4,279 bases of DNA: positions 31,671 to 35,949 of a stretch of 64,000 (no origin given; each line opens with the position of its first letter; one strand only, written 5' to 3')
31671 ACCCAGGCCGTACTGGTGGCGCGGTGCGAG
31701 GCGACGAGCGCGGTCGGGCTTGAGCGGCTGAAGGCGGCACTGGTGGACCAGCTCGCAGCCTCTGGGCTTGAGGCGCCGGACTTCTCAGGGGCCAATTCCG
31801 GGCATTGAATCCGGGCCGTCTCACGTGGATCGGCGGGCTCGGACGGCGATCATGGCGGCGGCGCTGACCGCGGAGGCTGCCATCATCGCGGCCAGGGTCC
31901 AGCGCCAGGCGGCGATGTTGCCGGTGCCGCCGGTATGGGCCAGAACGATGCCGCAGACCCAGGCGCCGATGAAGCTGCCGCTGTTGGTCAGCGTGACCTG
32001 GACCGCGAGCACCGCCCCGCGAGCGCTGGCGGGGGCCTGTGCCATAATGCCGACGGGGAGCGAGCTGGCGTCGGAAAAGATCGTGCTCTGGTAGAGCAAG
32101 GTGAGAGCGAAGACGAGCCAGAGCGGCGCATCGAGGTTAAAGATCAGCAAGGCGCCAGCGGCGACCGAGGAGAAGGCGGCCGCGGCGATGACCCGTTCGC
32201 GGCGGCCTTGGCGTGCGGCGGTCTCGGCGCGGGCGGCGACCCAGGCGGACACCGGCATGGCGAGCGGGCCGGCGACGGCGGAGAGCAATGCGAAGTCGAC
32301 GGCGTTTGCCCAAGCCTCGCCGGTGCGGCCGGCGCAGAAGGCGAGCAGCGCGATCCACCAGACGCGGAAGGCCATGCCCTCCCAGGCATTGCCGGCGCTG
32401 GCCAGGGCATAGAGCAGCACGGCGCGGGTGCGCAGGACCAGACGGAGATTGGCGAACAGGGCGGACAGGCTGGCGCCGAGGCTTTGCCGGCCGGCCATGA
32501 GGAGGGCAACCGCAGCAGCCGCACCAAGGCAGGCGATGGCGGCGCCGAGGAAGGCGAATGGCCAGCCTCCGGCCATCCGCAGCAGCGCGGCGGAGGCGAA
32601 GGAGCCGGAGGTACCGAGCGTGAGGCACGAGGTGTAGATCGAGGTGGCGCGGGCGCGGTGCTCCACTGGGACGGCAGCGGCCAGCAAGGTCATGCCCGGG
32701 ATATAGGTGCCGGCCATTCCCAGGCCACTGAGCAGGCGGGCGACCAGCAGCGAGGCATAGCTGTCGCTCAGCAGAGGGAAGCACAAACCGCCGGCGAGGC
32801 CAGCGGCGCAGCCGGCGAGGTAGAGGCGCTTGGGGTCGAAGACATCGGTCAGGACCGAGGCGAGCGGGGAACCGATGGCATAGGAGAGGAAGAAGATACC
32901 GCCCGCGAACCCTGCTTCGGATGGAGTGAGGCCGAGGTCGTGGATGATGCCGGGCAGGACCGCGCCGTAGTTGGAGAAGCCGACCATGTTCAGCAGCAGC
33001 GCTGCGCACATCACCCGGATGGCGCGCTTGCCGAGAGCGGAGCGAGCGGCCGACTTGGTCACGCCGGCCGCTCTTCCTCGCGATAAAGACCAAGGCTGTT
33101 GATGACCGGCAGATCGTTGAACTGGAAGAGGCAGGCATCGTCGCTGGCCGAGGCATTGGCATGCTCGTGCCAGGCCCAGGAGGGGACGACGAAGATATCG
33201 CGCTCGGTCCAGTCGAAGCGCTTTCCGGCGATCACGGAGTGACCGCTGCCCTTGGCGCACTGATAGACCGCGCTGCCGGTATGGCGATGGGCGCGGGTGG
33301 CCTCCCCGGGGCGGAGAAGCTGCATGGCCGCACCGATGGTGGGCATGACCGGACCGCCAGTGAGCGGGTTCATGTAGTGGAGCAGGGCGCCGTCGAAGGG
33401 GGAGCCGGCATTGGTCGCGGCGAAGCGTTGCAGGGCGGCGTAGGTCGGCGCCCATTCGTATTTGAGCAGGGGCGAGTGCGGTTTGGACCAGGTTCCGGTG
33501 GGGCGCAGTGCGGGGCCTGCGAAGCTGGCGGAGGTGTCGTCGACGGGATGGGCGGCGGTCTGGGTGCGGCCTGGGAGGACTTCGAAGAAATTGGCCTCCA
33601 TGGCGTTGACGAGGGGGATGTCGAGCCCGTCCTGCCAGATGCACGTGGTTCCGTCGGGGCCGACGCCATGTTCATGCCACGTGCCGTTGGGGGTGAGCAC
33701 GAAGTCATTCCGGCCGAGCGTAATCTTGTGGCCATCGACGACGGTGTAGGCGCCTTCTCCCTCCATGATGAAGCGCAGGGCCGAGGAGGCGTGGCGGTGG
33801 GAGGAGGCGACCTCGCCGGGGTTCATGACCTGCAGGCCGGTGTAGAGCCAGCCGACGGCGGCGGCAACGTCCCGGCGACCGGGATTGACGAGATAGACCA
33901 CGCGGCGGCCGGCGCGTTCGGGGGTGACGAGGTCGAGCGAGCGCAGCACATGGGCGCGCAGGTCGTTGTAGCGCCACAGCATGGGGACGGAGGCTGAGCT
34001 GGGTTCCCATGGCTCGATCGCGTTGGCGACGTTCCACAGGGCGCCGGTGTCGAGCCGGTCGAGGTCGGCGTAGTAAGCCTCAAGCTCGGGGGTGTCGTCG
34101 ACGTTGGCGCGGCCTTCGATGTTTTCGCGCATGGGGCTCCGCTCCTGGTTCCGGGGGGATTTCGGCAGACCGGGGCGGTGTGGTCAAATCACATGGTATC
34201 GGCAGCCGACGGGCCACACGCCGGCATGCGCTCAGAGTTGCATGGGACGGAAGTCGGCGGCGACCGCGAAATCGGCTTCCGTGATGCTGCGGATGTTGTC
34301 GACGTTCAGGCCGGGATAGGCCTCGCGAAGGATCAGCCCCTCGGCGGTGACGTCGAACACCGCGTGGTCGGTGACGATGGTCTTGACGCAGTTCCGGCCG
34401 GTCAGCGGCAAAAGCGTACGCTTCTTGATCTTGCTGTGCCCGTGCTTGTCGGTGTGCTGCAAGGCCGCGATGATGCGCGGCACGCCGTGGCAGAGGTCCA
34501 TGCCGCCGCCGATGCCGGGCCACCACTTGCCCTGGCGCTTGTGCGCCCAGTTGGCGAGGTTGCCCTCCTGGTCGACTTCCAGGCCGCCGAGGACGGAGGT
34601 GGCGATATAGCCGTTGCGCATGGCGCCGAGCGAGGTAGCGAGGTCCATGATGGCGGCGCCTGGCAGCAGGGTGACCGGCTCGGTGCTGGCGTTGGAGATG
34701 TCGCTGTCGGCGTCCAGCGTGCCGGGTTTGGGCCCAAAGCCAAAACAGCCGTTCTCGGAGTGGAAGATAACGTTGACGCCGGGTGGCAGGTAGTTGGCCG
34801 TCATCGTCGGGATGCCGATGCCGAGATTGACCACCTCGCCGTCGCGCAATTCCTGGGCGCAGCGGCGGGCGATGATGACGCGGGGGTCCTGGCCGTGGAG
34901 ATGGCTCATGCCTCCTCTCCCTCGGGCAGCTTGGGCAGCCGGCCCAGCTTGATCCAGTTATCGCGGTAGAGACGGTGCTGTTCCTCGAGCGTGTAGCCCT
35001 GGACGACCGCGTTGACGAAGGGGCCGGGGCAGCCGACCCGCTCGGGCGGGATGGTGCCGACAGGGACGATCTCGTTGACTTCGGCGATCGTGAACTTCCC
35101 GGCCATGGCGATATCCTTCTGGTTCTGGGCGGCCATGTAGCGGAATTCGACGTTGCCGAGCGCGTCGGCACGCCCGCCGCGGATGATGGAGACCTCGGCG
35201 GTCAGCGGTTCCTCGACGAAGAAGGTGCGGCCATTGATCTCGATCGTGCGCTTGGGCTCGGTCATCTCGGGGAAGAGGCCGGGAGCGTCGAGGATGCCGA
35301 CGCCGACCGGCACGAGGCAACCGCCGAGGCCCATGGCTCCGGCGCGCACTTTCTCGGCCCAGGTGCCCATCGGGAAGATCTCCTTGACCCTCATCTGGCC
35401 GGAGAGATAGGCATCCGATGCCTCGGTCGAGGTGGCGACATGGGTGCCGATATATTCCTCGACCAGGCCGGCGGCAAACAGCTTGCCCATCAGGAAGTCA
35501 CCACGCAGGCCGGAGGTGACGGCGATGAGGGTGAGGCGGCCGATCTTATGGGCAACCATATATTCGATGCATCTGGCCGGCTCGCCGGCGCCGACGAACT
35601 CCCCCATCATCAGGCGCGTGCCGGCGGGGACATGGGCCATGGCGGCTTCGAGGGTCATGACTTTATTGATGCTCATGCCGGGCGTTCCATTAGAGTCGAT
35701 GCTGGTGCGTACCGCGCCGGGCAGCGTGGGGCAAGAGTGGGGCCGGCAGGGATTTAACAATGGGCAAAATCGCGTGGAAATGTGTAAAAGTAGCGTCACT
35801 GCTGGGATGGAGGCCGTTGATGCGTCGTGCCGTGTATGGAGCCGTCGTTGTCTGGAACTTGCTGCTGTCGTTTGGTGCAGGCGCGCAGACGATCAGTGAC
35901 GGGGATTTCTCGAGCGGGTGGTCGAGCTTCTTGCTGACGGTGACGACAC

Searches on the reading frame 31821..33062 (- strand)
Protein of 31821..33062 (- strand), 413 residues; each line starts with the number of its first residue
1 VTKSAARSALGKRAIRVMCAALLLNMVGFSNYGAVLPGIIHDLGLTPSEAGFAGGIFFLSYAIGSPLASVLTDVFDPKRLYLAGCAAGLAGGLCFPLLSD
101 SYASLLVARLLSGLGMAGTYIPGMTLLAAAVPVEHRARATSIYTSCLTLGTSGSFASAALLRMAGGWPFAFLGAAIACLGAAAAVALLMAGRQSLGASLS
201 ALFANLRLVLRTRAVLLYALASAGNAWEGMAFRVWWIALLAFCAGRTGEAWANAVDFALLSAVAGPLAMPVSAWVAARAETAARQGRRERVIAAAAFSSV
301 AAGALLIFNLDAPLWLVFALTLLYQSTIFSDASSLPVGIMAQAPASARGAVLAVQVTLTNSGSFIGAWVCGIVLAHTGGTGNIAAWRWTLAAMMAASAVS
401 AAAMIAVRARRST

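Call 50: search_protein_families(library=pfam, proteins=[window:31821-33062:-], max_evalue=0.001)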
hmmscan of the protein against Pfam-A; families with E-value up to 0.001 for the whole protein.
window:31821-33062:- (413 aa): 1 family
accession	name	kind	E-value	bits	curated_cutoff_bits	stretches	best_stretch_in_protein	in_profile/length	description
PF07690.21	MFS_1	-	4.1e-33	115.2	33.4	1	19-367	2-347/347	Major Facilitator Superfamily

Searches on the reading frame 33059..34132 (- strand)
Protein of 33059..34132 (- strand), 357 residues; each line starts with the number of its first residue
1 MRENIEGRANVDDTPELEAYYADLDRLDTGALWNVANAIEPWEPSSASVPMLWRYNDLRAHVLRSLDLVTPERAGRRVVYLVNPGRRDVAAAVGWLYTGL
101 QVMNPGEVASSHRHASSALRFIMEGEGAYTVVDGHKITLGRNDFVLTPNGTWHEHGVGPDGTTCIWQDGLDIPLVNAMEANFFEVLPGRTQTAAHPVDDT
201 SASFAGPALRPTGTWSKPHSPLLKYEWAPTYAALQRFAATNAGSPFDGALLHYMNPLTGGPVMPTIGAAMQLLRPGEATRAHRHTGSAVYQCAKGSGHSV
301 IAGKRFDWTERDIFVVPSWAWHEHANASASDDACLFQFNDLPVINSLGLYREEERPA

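Call 7: search_protein_families(library=pfam, proteins=[window:33059-34132:-], max_evalue=0.001)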
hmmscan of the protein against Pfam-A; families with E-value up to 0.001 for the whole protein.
window:33059-34132:- (357 aa): 4 families
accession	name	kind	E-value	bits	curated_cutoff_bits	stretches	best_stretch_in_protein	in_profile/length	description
PF07883.17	Cupin_2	-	6.3e-27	93.5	27.2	2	100-156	2-57/70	Cupin domain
PF02311.25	AraC_binding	-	1.1e-08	35.4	21.1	0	102-160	9-66/135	AraC-like ligand binding domain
PF12973.13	Cupin_7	-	2.2e-06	27.9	27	0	101-165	38-97/105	ChrR Cupin-like domain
PF02041.22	Auxin_BP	-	5.5e-05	23.3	21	0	265-305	43-83/167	Auxin binding protein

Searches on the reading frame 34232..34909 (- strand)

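Call 7: search_protein_families(library=pfam, proteins=[window:34232-34909:-], max_evalue=0.001)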
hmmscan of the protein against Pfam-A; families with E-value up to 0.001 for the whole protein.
window:34232-34909:- (225 aa): 1 family
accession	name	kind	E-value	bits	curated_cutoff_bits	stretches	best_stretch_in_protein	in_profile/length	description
PF01144.29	CoA_trans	-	1.4e-31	110.1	23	1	13-206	4-214/217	Coenzyme A transferase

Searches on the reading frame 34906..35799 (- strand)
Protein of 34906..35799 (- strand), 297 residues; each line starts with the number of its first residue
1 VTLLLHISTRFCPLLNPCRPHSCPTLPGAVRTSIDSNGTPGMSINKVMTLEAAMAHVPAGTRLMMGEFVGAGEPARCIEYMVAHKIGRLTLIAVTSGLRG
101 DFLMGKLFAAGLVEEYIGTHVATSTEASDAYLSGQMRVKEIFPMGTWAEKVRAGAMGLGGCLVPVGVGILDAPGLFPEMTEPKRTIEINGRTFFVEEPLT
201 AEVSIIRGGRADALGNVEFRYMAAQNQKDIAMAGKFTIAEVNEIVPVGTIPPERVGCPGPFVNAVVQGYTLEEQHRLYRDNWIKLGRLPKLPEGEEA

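Call 7: search_protein_families(library=pfam, proteins=[window:34906-35799:-], max_evalue=0.001)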
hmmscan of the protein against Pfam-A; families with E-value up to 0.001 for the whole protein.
window:34906-35799:- (297 aa): 1 family
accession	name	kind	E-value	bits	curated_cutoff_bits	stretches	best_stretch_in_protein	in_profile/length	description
PF01144.29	CoA_trans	-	1.3e-34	119.9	23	1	48-267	2-216/217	Coenzyme A transferase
